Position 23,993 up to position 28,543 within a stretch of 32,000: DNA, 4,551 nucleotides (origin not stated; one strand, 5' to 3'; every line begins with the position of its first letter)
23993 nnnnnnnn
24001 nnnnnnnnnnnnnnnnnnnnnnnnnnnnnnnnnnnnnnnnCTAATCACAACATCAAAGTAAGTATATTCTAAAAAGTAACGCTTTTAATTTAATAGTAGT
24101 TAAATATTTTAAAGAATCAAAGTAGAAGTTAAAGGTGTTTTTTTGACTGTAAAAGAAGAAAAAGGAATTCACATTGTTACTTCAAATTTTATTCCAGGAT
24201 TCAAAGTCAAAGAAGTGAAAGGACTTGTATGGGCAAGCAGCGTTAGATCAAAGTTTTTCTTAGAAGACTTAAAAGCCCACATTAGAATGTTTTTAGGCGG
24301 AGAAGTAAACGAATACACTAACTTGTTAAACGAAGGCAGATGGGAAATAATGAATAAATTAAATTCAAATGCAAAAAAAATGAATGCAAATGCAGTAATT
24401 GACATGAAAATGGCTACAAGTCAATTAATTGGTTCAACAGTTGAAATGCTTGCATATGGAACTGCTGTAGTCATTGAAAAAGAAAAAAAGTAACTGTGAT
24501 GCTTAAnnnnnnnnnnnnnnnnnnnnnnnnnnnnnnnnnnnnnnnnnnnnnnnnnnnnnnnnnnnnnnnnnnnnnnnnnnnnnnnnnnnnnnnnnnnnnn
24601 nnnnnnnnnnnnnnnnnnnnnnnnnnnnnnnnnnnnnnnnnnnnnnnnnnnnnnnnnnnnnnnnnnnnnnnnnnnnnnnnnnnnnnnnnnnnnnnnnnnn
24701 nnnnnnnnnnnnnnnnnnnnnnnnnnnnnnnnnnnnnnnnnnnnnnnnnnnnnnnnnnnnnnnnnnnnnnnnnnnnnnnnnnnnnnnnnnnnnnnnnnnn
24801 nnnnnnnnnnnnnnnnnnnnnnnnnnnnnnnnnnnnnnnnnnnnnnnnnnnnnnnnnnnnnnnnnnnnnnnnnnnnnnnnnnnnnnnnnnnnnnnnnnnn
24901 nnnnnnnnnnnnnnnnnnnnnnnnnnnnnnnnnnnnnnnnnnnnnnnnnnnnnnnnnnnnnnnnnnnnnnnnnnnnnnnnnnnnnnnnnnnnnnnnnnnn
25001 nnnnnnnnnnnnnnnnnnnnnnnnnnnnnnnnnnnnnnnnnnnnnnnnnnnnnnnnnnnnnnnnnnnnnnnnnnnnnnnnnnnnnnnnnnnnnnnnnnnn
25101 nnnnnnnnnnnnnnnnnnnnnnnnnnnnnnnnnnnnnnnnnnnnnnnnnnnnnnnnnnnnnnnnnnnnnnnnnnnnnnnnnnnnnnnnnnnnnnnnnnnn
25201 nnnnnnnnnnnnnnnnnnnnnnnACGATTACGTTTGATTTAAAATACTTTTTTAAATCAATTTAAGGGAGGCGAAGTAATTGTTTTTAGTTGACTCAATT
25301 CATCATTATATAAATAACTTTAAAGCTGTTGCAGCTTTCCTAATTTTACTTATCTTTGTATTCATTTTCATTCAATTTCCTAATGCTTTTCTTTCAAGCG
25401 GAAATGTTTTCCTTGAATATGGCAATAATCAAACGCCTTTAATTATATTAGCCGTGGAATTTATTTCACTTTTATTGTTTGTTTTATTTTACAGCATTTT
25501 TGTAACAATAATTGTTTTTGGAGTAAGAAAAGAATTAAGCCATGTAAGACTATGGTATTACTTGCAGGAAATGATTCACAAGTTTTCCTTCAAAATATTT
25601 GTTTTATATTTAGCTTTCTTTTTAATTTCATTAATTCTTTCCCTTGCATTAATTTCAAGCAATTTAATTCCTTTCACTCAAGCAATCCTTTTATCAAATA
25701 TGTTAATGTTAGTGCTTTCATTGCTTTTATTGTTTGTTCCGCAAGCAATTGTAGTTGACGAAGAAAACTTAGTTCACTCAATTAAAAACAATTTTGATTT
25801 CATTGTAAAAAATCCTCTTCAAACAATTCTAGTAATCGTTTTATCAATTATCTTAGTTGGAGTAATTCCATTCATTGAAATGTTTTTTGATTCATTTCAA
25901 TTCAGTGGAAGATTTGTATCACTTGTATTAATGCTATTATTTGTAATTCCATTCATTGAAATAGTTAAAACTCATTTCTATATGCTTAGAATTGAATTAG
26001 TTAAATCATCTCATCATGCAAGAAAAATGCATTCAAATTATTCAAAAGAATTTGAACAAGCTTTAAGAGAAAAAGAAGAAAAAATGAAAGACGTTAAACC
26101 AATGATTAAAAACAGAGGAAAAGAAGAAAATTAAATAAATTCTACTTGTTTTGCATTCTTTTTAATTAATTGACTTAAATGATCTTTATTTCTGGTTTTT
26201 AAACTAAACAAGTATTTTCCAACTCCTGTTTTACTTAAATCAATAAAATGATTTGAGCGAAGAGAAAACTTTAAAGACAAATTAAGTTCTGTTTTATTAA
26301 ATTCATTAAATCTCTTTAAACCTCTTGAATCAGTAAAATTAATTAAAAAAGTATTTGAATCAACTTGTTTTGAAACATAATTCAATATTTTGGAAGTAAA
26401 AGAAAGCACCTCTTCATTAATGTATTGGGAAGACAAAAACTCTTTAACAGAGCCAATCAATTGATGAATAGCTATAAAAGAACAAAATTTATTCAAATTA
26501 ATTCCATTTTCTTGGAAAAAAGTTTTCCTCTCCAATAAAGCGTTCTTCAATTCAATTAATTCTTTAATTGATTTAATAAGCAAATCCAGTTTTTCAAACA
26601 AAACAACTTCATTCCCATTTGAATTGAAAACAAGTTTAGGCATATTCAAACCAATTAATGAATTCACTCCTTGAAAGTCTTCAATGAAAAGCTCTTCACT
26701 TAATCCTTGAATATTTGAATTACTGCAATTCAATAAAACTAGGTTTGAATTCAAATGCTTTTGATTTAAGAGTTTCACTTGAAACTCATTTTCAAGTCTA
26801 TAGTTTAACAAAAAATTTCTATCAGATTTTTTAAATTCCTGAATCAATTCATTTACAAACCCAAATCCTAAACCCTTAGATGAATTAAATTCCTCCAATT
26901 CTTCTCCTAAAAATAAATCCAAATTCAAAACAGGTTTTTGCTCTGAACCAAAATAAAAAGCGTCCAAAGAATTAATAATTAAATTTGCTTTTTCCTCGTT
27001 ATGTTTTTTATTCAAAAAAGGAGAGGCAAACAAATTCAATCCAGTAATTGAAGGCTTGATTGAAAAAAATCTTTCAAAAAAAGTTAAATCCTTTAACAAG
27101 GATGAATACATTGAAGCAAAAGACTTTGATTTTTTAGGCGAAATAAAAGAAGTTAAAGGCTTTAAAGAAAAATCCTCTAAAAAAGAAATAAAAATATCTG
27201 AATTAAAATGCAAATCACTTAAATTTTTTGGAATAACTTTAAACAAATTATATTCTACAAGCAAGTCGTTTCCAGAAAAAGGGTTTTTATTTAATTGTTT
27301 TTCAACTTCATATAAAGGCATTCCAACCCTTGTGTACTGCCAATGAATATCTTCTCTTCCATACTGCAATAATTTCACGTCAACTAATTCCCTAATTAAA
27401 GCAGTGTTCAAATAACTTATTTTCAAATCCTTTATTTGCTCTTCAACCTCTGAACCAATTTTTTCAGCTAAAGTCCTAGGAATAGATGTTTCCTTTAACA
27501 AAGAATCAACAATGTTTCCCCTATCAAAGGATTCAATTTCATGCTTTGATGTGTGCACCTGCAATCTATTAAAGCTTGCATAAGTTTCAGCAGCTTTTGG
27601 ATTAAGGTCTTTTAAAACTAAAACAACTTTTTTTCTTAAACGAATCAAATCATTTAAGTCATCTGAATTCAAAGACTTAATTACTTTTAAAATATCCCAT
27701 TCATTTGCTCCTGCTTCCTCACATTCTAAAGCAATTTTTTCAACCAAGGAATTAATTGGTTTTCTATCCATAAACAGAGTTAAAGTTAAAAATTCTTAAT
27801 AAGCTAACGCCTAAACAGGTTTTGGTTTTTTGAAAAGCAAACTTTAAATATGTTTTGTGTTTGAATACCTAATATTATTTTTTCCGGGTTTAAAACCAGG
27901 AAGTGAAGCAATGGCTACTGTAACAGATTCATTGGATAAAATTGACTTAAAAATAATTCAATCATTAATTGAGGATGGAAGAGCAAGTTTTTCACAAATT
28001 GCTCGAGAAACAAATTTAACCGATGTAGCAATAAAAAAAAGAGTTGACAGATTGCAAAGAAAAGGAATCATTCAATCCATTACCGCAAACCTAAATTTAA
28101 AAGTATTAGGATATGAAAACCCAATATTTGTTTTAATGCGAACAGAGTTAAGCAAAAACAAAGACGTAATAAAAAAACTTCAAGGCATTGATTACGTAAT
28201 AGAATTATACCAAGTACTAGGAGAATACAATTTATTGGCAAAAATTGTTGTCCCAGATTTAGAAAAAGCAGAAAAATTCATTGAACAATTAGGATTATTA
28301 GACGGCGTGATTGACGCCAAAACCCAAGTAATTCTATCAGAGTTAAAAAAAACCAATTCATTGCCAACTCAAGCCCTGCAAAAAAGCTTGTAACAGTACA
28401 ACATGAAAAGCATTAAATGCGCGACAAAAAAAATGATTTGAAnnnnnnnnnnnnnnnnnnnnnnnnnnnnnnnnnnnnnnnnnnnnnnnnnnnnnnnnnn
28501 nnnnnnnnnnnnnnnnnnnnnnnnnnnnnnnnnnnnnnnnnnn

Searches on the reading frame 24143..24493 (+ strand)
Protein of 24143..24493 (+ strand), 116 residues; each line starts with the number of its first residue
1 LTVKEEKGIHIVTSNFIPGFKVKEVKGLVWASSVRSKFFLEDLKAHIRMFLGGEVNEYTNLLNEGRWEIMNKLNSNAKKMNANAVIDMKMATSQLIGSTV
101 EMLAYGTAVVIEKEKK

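Call 66: search_protein_families(library=pfam, proteins=[window:24143-24493:+], max_evalue=0.001)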
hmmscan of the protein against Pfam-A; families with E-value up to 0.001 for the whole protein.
window:24143-24493:+ (116 aa): 2 families
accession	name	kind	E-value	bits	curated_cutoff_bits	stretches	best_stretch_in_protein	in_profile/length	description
PF01906.23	YbjQ_1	-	6e-28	97.9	23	1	10-111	2-103/103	Putative heavy-metal-binding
PF23025.1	YbjQ_2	-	9.2e-06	26.3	29.1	1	7-112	5-102/103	C2 domain-containing protein 5, YbjQ-like domain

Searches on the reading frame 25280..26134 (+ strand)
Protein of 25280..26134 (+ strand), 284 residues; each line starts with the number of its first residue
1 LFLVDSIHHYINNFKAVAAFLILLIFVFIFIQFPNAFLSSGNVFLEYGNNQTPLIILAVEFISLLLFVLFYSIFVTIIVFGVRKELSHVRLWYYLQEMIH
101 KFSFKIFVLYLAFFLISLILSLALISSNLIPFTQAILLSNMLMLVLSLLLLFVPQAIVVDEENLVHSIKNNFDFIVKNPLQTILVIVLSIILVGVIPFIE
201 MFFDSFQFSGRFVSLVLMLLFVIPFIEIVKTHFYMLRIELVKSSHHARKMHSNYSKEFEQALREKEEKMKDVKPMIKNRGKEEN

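Call 66: search_protein_families(library=pfam, proteins=[window:25280-26134:+], max_evalue=0.001)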
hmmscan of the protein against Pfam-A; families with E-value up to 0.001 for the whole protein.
window:25280-26134:+ (284 aa): 1 family
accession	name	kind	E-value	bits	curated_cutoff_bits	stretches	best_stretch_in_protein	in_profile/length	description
PF25231.1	DUF7847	-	0.00099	18.9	28.7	1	107-213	104-213/252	Domain of unknown function (DUF7847)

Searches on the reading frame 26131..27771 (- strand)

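Call 66: search_protein_families(library=pfam, proteins=[window:26131-27771:-], max_evalue=0.001)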
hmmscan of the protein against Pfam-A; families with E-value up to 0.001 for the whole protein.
window:26131-27771:- (546 aa): 1 family
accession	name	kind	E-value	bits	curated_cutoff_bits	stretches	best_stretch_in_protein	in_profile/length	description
PF03477.21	ATP-cone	-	6.1e-05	23.9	25.8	1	71-142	2-75/88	ATP cone domain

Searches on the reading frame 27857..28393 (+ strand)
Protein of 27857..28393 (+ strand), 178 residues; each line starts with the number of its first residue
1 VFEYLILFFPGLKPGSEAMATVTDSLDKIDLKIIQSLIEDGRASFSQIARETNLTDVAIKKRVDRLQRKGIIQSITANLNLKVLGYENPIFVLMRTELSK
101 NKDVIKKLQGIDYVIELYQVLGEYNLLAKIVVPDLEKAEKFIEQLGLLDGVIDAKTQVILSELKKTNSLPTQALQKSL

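Call 66: search_protein_families(library=pfam, proteins=[window:27857-28393:+], max_evalue=0.001)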
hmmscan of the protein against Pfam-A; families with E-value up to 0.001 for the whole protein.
window:27857-28393:+ (178 aa): 5 families
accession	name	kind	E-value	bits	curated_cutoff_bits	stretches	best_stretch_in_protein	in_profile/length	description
PF01037.27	AsnC_trans_reg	-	2.1e-14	53.6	25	1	95-162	4-73/73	Lrp/AsnC ligand binding domain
PF13404.12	HTH_AsnC-type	-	3.2e-12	46.5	27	1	26-67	1-42/42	AsnC-type helix-turn-helix domain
PF13412.12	HTH_24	-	7.2e-12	45.1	21.9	1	26-73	1-48/48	Winged helix-turn-helix DNA-binding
PF08221.17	HTH_9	-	0.00048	20.6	23.4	0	22-71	7-56/62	RNA polymerase III subunit RPC82 helix-turn-helix domain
PF13601.12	HTH_34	-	0.00074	20.1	27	0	30-73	2-45/80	Winged helix DNA-binding domain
